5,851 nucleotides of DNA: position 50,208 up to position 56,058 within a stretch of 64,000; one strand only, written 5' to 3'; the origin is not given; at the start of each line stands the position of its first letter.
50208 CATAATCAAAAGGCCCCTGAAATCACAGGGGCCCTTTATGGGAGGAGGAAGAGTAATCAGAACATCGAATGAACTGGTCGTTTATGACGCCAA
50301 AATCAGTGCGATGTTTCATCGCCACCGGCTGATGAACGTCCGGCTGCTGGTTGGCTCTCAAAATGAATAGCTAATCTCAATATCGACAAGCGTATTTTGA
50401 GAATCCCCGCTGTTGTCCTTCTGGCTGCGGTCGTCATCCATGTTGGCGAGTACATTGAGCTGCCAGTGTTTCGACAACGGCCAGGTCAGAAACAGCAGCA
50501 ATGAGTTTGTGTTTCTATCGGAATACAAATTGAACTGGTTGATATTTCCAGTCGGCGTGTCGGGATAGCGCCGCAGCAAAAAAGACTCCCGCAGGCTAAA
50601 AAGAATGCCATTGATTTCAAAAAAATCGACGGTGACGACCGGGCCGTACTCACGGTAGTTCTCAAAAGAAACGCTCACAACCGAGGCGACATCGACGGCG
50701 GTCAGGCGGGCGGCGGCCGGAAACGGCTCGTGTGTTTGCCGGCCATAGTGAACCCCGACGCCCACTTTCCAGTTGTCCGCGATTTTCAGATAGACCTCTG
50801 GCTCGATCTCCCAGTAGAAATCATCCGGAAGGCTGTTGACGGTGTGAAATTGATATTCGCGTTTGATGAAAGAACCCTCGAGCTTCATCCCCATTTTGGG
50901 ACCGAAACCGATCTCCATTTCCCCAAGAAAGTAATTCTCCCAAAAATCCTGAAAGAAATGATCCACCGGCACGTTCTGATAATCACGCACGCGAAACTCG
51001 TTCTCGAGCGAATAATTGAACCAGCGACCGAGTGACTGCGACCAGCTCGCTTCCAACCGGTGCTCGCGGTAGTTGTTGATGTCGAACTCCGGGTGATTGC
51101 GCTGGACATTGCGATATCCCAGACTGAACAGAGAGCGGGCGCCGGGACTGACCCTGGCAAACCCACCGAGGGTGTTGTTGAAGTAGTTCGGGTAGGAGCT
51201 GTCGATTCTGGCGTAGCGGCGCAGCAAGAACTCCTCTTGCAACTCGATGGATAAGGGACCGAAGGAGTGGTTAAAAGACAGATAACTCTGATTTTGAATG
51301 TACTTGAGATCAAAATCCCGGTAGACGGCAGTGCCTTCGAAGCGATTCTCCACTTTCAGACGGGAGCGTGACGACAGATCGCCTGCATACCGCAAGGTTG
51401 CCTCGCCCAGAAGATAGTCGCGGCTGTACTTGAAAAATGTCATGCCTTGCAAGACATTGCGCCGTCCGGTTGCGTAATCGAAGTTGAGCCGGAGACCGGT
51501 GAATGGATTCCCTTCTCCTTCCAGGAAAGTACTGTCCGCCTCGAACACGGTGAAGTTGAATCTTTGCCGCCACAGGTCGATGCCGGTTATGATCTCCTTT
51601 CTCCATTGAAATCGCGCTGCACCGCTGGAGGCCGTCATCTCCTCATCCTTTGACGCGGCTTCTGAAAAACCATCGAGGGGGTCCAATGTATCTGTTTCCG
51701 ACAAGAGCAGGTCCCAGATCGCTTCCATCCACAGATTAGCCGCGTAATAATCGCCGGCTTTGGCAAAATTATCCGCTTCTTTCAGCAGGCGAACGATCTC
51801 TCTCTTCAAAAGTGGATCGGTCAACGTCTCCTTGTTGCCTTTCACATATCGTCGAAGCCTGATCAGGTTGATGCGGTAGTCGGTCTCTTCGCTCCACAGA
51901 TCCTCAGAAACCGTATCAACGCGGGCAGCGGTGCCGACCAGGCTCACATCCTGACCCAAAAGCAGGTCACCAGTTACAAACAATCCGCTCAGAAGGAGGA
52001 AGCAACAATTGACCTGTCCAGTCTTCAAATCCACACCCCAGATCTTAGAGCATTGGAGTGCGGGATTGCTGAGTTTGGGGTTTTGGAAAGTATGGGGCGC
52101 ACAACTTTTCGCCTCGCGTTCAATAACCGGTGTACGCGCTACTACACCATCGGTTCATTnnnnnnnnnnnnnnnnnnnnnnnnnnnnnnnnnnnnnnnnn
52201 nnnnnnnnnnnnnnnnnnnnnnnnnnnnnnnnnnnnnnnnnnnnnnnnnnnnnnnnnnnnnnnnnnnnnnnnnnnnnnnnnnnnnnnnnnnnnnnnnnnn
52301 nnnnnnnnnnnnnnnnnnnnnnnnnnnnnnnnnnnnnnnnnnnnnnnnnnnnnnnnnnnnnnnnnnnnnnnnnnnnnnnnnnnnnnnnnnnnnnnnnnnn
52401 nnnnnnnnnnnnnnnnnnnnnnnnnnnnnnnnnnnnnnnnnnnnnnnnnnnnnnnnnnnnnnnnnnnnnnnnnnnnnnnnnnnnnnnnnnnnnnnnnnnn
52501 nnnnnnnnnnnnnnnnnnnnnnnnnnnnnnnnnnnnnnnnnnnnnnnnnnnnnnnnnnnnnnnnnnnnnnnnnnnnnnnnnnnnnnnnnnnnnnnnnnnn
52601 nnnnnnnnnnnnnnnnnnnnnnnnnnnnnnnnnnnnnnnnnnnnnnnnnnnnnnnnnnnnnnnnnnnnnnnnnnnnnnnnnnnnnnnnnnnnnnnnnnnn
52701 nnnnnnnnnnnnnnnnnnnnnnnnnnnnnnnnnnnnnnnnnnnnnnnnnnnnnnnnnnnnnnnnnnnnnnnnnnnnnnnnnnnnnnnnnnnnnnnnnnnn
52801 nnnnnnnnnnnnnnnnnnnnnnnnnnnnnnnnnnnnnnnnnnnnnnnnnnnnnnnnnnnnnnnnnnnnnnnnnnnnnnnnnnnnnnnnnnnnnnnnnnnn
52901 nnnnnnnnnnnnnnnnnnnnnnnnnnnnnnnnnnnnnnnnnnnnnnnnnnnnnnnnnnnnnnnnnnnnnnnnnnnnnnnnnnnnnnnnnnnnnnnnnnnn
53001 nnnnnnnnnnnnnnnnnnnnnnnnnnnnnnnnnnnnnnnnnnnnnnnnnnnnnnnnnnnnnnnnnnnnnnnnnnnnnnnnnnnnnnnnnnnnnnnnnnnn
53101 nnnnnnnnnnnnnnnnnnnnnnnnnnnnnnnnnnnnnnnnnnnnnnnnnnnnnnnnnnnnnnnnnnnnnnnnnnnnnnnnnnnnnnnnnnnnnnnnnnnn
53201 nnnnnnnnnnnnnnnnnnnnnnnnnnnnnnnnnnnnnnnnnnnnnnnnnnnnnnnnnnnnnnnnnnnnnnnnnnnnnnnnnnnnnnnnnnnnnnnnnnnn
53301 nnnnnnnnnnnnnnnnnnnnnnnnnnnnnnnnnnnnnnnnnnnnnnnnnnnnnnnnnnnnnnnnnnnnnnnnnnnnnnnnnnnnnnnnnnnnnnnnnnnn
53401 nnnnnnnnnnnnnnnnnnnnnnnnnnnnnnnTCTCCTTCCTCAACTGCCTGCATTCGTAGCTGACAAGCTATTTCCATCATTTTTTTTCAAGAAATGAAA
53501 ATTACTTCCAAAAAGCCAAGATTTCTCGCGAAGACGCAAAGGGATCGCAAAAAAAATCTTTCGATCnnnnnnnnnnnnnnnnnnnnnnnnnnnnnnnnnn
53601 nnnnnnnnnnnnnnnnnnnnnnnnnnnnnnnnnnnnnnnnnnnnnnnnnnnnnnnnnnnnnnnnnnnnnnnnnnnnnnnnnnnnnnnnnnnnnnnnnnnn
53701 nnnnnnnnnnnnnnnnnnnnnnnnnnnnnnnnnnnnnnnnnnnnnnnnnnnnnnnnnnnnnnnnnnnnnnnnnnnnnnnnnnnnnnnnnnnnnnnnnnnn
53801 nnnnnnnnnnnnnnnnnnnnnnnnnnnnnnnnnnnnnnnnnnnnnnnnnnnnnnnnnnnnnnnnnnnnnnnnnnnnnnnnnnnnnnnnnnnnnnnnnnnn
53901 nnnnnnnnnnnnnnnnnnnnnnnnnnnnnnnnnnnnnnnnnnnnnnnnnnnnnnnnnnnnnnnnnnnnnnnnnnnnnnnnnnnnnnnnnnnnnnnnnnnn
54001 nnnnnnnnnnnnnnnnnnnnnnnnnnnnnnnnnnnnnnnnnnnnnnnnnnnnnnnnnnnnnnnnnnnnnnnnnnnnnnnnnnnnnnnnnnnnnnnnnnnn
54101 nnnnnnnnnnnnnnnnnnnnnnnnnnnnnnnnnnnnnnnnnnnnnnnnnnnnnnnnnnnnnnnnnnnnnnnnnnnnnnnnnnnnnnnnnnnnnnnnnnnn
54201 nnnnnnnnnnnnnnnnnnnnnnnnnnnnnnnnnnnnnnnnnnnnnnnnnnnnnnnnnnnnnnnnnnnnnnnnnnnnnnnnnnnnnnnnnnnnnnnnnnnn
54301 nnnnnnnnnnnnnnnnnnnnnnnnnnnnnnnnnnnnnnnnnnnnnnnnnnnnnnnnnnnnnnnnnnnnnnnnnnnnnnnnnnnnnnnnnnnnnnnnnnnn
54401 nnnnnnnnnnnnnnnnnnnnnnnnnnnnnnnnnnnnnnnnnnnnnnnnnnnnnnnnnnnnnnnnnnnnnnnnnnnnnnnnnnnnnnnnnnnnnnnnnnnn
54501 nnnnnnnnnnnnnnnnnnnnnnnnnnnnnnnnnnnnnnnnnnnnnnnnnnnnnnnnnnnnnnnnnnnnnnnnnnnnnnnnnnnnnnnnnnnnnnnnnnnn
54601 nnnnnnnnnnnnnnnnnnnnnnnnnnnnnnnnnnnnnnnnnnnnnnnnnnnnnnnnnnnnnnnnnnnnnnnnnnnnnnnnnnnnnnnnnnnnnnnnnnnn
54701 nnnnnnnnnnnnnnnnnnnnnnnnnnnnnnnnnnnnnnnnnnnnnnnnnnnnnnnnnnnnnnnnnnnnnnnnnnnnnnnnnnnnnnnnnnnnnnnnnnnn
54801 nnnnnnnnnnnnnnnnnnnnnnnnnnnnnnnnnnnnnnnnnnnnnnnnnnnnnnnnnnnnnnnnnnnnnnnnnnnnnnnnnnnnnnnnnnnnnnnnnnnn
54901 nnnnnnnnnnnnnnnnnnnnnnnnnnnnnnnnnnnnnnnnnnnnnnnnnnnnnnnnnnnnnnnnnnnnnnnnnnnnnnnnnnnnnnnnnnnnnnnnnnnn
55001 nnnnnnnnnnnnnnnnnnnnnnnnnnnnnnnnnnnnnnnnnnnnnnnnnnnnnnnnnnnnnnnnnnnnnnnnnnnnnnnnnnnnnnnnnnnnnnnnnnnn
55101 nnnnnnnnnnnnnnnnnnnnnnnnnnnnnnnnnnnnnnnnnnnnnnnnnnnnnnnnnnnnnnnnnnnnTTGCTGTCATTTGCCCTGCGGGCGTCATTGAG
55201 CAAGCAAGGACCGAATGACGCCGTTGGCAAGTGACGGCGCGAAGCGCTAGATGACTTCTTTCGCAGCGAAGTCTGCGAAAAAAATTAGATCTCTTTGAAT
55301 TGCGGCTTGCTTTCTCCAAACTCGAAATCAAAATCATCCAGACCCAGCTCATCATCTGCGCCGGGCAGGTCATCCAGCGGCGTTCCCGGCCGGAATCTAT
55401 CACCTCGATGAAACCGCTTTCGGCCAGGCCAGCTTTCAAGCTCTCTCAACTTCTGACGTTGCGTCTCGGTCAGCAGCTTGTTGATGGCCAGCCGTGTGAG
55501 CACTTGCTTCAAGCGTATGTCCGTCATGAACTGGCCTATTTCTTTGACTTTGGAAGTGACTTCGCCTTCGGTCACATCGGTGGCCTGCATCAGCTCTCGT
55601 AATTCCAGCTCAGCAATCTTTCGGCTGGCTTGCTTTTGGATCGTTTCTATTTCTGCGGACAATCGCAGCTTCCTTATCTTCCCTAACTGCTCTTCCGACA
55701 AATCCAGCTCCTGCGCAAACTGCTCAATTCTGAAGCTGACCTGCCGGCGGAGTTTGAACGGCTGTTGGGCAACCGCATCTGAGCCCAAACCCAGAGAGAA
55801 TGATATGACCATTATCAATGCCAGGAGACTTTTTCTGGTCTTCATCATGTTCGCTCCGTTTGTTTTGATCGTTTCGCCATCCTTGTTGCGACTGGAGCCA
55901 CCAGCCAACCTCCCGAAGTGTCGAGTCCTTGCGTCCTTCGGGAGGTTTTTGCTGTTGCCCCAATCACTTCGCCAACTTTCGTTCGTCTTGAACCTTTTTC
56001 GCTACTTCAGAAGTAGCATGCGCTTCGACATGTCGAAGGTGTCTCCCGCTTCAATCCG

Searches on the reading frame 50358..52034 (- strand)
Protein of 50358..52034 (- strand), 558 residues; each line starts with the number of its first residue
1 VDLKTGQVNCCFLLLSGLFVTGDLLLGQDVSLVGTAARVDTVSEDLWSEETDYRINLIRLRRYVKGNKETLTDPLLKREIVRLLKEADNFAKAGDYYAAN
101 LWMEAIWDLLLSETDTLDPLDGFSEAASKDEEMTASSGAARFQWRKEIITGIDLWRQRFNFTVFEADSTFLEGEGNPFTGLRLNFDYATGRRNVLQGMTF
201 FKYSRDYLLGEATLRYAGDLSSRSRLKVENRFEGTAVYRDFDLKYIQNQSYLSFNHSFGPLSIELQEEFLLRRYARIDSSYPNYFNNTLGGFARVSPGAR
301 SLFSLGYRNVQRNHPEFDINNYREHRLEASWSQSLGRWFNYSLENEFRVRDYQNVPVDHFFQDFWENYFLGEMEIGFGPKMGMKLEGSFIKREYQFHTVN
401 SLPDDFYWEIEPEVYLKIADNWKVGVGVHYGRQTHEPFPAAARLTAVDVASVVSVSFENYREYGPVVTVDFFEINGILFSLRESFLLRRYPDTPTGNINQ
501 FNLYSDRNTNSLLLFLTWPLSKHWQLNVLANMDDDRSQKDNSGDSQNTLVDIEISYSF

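Call 54: search_protein_families(library=pfam, proteins=[window:50358-52034:-], max_evalue=1)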
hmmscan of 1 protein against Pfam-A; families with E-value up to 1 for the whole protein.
window:50358-52034:- (558 aa): 0 families

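Call 93: find_homologous_proteins(query=window:50358-52034:-, max_evalue=0.00001)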
Query window:50358-52034:- (558 aa): 20 proteins with E <= 0.00001 among 8000 candidates.
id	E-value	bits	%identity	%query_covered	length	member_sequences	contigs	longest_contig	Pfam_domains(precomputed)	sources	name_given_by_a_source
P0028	0.0e+0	1241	100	97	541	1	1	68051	-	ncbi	ncbi:MAG: hypothetical protein ACE5IY_01940 [bacterium]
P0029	3.2e-186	638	55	94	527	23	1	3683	-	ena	-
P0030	1.4e-168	580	48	98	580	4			-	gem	-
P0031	5.9e-164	565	49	90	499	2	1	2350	-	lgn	-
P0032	2.8e-158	546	48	95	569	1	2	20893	-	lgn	-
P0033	5.6e-150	519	45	97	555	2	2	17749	-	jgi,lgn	jgi:hypothetical protein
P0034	1.7e-149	517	45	95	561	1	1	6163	-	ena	-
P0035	2.0e-148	513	44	97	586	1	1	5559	-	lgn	-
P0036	4.5e-147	509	44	100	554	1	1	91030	-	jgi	-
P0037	3.6e-145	503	45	93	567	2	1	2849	-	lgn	-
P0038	2.4e-143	497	46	95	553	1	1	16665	-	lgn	-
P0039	5.5e-139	482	50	76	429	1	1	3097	-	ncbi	ncbi:MAG: hypothetical protein ACE5HI_10325, partial [bacterium]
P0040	6.7e-138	479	44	93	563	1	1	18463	-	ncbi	ncbi:MAG: hypothetical protein ACE5IR_05780 [bacterium]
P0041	3.0e-133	463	41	100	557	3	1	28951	-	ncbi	-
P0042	9.9e-124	432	45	79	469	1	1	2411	-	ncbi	ncbi:MAG: hypothetical protein ACE5HX_12485, partial [bacterium]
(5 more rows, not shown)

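Call 103: predict_structure(alignment_id=A9)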
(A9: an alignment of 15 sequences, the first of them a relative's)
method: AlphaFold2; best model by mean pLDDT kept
length: 541 residues; sequences in the alignment: 15
mean_pLDDT: 75.7   pTM: 0.65
mean pLDDT of the five models: 75.7, 74.0, 73.7, 68.4, 60.6
residues with pLDDT >= 90: 163; 70-90: 233; 50-70: 70; < 50: 75
segments of 3 or more residues with pLDDT < 50: 1-30, 95-121, 143-155, 479-483
pLDDT, mean of each block of 10 residues (from residue 1): 20 23 26 73 75 74 89 88 79 45 24 25 76 80 41 53 89 80 88 92 87 91 79 93 90 89 83 90 85 92 92 86 90 84 81 92 91 88 79 94 85 89 61 58 90 74 90 68 62 89 85 87 71 85 81
secondary structure, 60 per line:
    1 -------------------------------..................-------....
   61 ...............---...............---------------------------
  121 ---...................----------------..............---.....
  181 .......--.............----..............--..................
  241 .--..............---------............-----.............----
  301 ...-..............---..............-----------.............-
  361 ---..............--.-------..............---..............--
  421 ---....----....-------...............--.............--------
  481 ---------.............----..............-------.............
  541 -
elements in order: H32-49 H57-75 H79-93 E124-142 E159-172 E176-187 E190-202 E207-220 E223-241 E244-257 E267-278 E284-296 E305-318 E322-335 E347-359 E364-377 E388-401 E405-418 H432-435 E443-457 E460-472 E490-502 E507-520 E528-540

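Call 105: fold_search(model_id=the predicted structure, library=pdb)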
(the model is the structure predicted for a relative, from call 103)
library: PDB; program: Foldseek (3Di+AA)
matches with E <= 10: 831; with E <= 0.001: 340
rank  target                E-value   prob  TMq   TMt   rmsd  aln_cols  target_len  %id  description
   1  5fp2_B                1.3e-08  1.00  0.46  0.46   8.1       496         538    9  Crystal structure of the siderophore receptor PirA from Pseudomonas aeruginosa (released 2015-12-09)
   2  3rgn                  3.2e-08  1.00  0.46  0.45   9.6       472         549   10  Crystal structure of spin-labeled BtuB W371R1 (released 2011-10-26)
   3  6r2q_B                5.2e-08  1.00  0.44  0.38   9.9       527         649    8  Structure of the Mtr complex (released 2020-04-22)
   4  1nqe                  5.8e-08  1.00  0.46  0.45   9.6       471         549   10  OUTER MEMBRANE COBALAMIN TRANSPORTER (BTUB) FROM E. COLI (released 2003-04-29)
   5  2guf                  6.4e-08  1.00  0.46  0.45   9.9       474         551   11  In meso crystal structure of the cobalamin transporter, BtuB (released 2006-12-05)
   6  5fp2_A                6.7e-08  1.00  0.48  0.51   7.6       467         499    9  Crystal structure of the siderophore receptor PirA from Pseudomonas aeruginosa (released 2015-12-09)
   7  3efm                  9.0e-08  1.00  0.40  0.38  13.6       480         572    8  Structure of the alcaligin outer membrane recepteur FauA from Bordetella pertussis (released 2009-03-31)
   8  5ldv                  1.3e-07  1.00  0.36  0.46  13.2       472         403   10  Crystal Structures of MOMP from Campylobacter jejuni (released 2016-10-26)
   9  8p97_A                1.8e-07  1.00  0.42  0.37   9.0       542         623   10  BtuB3G3 bound to cyanocobalamin with disordered EL8 (released 2023-08-16)
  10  4rdt_A                2.0e-07  1.00  0.41  0.36  11.9       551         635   10  Structure of the bacterial Zn-transporter ZnuD from Neisseria meningitidis (flexible conformation bound to a zinc ion) (released 2015-08-19)
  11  4frt_A                2.2e-07  1.00  0.36  0.49  13.3       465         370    9  Crystal Structure of Pseudomonas aeruginosa OccK7 (OpdD) (released 2013-07-24)
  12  4rdt_B                2.7e-07  1.00  0.41  0.36  11.9       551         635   10  Structure of the bacterial Zn-transporter ZnuD from Neisseria meningitidis (flexible conformation bound to a zinc ion) (released 2015-08-19)
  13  5dl7                  2.7e-07  1.00  0.39  0.49  11.7       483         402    9  Crystal structure of Acinetobacter baumannii OccAB3 (released 2016-02-03)
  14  3sy7                  4.0e-07  1.00  0.38  0.50  11.8       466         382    9  Improved crystal structure of Pseudomonas aeruginosa OprD (released 2012-02-08)
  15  2hdf                  4.4e-07  1.00  0.46  0.43  10.9       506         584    9  Crystal structure of the Colicin I receptor Cir from E.coli (released 2007-05-08)
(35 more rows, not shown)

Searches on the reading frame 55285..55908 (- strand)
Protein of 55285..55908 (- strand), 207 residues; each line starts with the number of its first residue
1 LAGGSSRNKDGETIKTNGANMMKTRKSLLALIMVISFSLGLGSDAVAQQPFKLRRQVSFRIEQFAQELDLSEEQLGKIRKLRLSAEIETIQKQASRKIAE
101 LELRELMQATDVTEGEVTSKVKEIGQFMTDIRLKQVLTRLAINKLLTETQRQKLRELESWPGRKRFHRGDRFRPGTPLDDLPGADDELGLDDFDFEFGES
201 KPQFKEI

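Call 5: search_protein_families(library=pfam, proteins=[window:55285-55908:-], max_evalue=0.01)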
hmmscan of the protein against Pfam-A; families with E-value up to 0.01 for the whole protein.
window:55285-55908:- (207 aa): 0 families

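Call 51: search_protein_families(library=ncbifam, proteins=[window:55285-55848:-], max_evalue=0.01)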
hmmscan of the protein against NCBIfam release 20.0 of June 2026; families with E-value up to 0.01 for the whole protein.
window:55285-55848:- (187 aa): 0 families

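Call 52: search_protein_families(library=pfam, proteins=[window:55285-55848:-], max_evalue=10)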
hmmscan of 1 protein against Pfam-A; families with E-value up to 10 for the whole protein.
window:55285-55848:- (187 aa): 2 families
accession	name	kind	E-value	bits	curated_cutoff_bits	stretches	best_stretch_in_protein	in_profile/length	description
PF07813.17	LTXXQ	-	0.047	14.8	24.3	1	39-137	4-99/100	LTXXQ motif family protein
PF07889.17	DUF1664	-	0.76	10.3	34.6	1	1-72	32-101/124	Protein of unknown function (DUF1664)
